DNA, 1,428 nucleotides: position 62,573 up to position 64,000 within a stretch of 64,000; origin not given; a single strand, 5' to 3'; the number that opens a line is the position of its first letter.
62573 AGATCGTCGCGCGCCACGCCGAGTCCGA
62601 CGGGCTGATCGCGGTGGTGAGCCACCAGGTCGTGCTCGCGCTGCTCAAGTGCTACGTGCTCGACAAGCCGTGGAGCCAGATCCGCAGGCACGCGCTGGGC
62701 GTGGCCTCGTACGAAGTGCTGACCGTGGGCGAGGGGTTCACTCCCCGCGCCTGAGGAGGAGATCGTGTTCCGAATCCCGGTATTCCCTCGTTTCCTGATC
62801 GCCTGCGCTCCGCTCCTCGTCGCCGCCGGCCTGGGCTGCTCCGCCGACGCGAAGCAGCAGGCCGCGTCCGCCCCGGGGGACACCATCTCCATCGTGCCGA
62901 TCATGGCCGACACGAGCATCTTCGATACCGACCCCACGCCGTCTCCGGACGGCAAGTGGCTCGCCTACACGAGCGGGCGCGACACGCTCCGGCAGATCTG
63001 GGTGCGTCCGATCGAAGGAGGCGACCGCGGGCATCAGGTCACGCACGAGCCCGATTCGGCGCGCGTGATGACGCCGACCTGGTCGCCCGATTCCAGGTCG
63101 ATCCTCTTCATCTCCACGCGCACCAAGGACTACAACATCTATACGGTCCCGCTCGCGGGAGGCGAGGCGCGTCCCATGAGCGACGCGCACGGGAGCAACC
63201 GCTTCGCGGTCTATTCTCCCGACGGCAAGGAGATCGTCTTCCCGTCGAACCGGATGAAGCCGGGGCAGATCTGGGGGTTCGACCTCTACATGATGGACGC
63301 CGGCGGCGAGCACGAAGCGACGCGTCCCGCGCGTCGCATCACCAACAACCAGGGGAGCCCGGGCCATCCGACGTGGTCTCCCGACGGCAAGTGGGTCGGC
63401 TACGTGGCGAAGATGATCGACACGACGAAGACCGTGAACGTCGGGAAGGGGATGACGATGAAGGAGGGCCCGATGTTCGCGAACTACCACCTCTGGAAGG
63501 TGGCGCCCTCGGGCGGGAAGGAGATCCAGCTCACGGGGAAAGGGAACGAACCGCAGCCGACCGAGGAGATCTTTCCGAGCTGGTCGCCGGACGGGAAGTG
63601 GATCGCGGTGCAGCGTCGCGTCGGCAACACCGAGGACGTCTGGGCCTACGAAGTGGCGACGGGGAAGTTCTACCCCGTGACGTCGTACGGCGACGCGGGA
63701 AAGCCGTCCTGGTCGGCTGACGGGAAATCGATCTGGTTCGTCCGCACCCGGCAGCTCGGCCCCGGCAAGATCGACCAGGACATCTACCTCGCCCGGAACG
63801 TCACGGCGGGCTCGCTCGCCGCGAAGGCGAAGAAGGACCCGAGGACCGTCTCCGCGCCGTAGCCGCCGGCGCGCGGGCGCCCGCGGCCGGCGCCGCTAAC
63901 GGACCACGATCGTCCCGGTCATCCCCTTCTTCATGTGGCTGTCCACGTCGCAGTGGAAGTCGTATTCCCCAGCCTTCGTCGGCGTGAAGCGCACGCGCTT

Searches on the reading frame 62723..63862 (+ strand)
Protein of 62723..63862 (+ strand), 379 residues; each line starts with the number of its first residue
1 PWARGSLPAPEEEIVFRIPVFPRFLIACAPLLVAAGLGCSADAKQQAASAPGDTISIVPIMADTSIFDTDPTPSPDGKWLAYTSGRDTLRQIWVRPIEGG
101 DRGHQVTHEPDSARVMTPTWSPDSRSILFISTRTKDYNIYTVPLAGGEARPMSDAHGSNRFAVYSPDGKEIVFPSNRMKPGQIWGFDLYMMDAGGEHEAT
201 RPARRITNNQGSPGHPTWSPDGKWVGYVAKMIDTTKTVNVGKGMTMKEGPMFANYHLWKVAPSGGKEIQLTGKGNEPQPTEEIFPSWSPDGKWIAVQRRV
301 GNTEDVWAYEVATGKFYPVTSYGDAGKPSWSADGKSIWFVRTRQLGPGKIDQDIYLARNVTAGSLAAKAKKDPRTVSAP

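Call 66: search_protein_families(library=pfam, proteins=[window:62723-63862:+], max_evalue=0.00001)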
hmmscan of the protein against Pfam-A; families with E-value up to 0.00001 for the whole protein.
window:62723-63862:+ (379 aa): 3 families
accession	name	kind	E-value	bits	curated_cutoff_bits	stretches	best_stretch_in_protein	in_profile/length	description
PF07676.18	PD40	-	5.4e-37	125.4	20.9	3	64-94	7-38/38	WD40-like Beta Propeller Repeat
PF00930.27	DPPIV_N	-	3.2e-10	39.7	22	0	107-154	39-80/354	Dipeptidyl peptidase IV (DPP IV) N-terminal region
PF25174.1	Beta-prop_THOC3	-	9.5e-08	31.8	305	0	74-174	11-106/272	THOC3 beta-propeller domain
